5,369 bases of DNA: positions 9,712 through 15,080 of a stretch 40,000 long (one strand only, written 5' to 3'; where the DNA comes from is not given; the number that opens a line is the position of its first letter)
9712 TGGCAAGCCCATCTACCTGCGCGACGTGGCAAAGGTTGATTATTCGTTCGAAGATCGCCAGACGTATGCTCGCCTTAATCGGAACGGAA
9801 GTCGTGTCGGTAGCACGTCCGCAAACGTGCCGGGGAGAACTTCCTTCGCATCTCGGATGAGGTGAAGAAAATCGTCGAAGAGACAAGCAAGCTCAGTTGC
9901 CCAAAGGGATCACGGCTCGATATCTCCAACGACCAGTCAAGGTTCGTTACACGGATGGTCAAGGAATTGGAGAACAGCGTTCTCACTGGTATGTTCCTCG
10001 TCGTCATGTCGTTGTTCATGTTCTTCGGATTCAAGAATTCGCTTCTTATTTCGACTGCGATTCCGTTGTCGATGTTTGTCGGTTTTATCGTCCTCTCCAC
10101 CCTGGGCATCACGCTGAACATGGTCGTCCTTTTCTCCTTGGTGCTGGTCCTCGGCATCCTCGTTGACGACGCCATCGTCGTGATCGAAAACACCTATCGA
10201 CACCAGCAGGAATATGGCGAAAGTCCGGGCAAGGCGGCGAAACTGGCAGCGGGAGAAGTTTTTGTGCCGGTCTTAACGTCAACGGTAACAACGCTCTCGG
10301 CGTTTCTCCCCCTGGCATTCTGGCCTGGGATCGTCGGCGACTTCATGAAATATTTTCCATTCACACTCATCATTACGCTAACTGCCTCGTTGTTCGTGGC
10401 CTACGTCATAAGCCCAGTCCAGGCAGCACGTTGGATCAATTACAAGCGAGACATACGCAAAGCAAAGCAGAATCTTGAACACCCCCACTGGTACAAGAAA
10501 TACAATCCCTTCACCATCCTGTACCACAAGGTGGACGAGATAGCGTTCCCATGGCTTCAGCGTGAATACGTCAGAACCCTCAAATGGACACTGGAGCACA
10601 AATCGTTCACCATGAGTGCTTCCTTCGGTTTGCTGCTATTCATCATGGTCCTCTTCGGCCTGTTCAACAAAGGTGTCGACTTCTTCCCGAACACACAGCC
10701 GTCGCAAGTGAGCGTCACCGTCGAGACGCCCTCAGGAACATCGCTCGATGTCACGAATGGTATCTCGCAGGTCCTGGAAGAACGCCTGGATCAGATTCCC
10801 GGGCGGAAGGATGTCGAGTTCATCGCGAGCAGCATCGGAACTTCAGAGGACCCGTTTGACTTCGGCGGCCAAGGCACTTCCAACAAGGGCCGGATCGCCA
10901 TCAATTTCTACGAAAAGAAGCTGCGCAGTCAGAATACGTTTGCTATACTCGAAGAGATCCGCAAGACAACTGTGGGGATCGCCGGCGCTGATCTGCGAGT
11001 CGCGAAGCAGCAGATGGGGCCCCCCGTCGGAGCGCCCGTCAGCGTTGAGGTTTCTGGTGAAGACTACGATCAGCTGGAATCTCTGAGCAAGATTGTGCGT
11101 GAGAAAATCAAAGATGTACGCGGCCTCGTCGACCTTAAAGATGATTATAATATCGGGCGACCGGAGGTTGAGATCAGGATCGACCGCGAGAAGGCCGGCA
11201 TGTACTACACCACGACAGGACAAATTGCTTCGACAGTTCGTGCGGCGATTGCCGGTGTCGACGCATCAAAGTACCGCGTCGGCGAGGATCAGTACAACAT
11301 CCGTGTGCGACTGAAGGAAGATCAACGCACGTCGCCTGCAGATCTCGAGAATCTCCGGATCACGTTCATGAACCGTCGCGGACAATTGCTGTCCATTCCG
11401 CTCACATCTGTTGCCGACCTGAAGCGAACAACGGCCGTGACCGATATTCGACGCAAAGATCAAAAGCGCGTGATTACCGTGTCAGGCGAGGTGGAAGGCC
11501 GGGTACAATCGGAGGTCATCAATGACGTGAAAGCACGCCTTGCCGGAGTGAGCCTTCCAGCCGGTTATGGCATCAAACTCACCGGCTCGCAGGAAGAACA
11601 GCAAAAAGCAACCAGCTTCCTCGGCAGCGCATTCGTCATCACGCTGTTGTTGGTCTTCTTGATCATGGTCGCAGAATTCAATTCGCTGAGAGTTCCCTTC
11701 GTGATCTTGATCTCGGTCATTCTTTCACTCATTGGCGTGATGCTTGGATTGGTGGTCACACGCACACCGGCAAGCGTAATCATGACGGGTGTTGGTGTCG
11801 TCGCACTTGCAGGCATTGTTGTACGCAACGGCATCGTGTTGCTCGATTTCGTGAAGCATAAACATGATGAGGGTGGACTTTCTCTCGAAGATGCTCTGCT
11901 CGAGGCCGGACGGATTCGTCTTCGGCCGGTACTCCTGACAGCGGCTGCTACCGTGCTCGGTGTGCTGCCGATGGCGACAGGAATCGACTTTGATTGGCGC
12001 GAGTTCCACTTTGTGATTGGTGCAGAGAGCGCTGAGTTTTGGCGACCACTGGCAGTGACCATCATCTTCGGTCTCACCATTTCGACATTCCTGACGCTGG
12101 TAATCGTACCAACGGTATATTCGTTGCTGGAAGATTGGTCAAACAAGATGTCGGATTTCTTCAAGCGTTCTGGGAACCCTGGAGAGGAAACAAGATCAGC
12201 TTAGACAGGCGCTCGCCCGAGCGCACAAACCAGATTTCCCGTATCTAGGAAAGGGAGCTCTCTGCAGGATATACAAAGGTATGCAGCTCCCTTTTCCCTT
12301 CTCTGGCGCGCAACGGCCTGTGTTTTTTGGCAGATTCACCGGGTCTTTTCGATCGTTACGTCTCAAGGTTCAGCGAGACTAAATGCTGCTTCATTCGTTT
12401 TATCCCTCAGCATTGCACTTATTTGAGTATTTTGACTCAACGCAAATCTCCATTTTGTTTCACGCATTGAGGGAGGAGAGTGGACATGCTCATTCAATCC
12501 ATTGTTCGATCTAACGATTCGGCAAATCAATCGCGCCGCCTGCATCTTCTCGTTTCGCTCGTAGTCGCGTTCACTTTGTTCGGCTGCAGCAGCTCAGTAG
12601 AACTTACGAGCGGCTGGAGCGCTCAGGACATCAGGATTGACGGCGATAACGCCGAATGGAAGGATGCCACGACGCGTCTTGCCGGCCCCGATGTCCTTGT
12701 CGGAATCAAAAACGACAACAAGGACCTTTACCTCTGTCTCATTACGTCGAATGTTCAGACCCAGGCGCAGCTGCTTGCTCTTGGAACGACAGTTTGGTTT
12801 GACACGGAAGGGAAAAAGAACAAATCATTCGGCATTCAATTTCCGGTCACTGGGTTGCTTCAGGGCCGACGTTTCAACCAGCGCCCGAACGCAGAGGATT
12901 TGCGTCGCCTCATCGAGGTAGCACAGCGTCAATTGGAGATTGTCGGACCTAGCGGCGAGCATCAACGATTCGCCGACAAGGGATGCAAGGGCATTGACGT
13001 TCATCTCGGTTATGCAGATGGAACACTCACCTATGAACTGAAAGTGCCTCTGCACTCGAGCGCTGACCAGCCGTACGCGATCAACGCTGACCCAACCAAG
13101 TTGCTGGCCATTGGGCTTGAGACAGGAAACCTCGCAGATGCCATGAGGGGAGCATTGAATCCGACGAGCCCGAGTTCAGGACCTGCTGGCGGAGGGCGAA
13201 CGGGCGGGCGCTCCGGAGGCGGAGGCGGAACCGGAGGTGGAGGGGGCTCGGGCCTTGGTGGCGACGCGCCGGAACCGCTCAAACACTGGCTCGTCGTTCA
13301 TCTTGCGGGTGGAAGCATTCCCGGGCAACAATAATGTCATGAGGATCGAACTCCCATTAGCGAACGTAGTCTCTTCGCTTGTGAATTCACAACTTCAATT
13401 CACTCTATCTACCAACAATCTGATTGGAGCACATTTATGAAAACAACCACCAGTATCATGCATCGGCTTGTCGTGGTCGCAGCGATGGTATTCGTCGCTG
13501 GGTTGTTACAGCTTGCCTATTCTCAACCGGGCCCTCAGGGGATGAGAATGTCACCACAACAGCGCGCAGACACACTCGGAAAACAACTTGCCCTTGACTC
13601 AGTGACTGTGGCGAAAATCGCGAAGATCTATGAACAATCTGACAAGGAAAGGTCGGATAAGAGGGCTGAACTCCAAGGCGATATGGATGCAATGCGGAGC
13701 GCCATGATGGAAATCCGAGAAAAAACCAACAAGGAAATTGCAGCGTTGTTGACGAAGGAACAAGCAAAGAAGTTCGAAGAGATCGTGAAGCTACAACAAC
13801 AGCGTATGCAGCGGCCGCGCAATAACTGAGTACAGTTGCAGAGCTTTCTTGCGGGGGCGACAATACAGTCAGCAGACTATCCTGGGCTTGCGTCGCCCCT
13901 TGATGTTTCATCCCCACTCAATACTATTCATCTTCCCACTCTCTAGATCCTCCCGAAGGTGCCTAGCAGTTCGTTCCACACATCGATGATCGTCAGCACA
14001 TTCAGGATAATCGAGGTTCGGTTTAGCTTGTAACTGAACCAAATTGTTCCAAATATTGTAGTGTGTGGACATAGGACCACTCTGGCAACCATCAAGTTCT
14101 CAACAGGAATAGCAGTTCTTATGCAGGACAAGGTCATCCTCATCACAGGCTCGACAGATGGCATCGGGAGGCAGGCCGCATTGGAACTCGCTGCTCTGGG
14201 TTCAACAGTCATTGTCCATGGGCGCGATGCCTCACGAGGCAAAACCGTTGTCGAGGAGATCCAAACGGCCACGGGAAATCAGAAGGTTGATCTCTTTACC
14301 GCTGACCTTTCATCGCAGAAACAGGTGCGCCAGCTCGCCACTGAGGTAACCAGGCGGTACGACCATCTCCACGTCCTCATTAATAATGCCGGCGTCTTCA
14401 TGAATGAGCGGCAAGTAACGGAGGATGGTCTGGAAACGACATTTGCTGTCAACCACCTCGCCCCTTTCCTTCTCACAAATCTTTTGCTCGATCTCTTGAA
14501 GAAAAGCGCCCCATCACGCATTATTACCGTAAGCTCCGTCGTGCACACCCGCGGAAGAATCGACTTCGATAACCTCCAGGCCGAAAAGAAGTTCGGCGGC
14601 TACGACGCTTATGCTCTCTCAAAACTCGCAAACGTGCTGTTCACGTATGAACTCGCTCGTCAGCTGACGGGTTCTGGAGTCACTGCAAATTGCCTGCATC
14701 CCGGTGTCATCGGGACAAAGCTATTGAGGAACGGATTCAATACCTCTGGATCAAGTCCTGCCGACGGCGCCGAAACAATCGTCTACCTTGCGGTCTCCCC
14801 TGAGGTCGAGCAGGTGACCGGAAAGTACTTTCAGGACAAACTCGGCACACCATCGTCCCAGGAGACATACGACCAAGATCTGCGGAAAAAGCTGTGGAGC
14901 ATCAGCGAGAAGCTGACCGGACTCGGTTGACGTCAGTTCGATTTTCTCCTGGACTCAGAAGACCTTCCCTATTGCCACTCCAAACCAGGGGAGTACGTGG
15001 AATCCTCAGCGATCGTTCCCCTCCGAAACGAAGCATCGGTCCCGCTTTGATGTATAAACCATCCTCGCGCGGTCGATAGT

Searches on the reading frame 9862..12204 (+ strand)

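Call 36: search_protein_families(library=pfam, proteins=[window:9862-12204:+], max_evalue=0.001)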
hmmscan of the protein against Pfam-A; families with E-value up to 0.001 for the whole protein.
window:9862-12204:+ (780 aa): 3 families
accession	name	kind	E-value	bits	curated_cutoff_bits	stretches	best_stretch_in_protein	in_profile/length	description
PF00873.25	ACR_tran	-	5.5e-141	471.7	28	1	12-756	309-1020/1021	AcrB/AcrD/AcrF family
PF03176.21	MMPL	-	1.9e-08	34.1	20.5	1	536-652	90-209/333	MMPL family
PF02355.23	SecD_SecF_C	-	4.5e-05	23.4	20.5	1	39-182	32-181/189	Protein export membrane protein SecD/SecF, C-terminal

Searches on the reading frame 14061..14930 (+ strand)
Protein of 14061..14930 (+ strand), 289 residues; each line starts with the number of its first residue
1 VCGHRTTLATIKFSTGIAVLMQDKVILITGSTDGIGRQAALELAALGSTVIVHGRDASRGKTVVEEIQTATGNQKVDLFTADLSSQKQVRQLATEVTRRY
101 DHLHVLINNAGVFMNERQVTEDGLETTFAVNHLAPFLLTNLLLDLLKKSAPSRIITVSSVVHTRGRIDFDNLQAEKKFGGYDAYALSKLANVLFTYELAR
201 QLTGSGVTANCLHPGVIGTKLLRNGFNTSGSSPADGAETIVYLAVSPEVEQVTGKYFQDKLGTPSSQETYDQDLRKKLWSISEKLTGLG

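Call 36: search_protein_families(library=pfam, proteins=[window:14061-14930:+], max_evalue=0.001)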
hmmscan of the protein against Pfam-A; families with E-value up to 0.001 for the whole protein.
window:14061-14930:+ (289 aa): 4 families
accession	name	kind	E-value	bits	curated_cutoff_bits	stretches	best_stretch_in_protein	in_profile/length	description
PF00106.31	adh_short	-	4.8e-38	131.1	26.6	1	24-224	1-189/195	short chain dehydrogenase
PF13561.12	adh_short_C2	-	2.8e-27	96.3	27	1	33-224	6-183/236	Enoyl-(Acyl carrier protein) reductase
PF08659.16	KR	-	1.8e-09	38.2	22.6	1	26-165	3-142/180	KR domain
PF01370.27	Epimerase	-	1.5e-05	25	20.9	1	26-202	1-160/240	NAD dependent epimerase/dehydratase family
